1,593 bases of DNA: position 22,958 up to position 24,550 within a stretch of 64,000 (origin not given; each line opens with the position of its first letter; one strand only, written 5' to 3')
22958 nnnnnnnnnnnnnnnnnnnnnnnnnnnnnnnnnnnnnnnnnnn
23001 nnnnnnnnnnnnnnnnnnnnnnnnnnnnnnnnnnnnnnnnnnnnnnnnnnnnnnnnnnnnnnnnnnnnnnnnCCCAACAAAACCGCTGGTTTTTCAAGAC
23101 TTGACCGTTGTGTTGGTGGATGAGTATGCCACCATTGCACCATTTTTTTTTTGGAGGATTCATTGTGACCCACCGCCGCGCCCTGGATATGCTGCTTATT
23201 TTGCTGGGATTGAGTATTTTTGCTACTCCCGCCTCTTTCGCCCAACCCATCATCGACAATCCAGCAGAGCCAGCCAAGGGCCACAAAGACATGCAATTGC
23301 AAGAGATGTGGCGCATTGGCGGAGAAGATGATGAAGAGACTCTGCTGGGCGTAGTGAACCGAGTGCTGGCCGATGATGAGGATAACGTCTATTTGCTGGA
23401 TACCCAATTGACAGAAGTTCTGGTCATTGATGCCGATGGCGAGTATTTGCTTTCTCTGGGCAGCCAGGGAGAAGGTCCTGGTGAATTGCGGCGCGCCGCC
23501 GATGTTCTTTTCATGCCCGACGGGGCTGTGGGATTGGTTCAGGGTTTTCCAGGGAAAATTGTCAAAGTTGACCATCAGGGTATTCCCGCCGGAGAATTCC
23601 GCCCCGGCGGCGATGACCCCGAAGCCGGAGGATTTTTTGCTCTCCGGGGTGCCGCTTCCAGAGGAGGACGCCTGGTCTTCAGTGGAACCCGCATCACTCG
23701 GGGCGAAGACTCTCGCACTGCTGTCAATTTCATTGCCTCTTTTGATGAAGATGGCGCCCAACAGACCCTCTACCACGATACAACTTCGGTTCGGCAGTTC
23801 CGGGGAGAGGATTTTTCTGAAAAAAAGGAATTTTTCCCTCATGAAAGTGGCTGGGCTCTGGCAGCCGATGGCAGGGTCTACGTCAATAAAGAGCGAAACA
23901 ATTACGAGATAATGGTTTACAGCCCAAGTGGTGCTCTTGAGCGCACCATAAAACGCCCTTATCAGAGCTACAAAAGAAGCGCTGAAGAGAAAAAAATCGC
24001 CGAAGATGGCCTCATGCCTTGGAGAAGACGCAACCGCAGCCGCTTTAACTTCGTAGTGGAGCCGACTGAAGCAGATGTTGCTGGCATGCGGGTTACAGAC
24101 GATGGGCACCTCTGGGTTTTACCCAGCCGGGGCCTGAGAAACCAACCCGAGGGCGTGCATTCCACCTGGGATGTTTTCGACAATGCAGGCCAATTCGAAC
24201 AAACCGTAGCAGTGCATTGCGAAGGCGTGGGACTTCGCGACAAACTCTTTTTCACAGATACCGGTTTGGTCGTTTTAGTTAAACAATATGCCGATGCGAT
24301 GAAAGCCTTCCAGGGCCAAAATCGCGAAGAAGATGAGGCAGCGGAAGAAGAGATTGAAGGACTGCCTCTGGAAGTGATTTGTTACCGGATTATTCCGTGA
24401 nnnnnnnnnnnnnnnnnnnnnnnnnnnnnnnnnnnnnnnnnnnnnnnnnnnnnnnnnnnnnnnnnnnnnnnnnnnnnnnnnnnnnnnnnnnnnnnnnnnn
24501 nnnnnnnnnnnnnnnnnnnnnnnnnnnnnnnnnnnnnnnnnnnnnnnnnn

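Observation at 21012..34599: Candidate undescribed export module: secreted beta-propeller pair + MFP + two different RND permeases + amidohydrolase, without TolC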

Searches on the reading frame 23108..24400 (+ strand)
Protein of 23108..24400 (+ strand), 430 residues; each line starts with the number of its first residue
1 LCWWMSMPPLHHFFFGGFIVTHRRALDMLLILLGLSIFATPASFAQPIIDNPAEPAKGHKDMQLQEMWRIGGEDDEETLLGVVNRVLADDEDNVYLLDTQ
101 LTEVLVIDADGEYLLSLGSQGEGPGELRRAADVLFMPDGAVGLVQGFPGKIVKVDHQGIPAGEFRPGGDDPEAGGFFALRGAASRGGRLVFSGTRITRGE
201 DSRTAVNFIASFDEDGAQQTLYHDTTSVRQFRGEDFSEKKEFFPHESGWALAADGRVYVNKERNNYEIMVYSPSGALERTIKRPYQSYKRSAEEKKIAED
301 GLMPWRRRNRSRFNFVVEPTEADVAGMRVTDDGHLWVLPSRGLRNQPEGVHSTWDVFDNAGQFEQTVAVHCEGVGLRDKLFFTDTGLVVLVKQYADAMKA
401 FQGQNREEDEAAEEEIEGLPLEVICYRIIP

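Call 4: search_protein_families(library=pfam, proteins=[window:23108-24400:+], max_evalue=0.01)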
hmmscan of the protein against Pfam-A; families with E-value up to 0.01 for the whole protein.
window:23108-24400:+ (430 aa): 1 family
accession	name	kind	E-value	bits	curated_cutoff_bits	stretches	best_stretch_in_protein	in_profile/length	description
PF17170.10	DUF5128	-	2.4e-06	27.4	22.9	1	73-132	36-94/321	6-bladed beta-propeller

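Call 5: search_protein_families(library=ncbifam, proteins=[window:23108-24400:+], max_evalue=0.01)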
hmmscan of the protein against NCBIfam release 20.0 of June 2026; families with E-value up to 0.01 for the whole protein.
window:23108-24400:+ (430 aa): 1 family
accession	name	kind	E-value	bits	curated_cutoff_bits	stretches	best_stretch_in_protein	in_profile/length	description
NF035926.1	scyF_NHL_VPEP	equivalog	1.4e-05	24.4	350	1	88-132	207-251/376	scytonemin biosynthesis PEP-CTERM protein ScyF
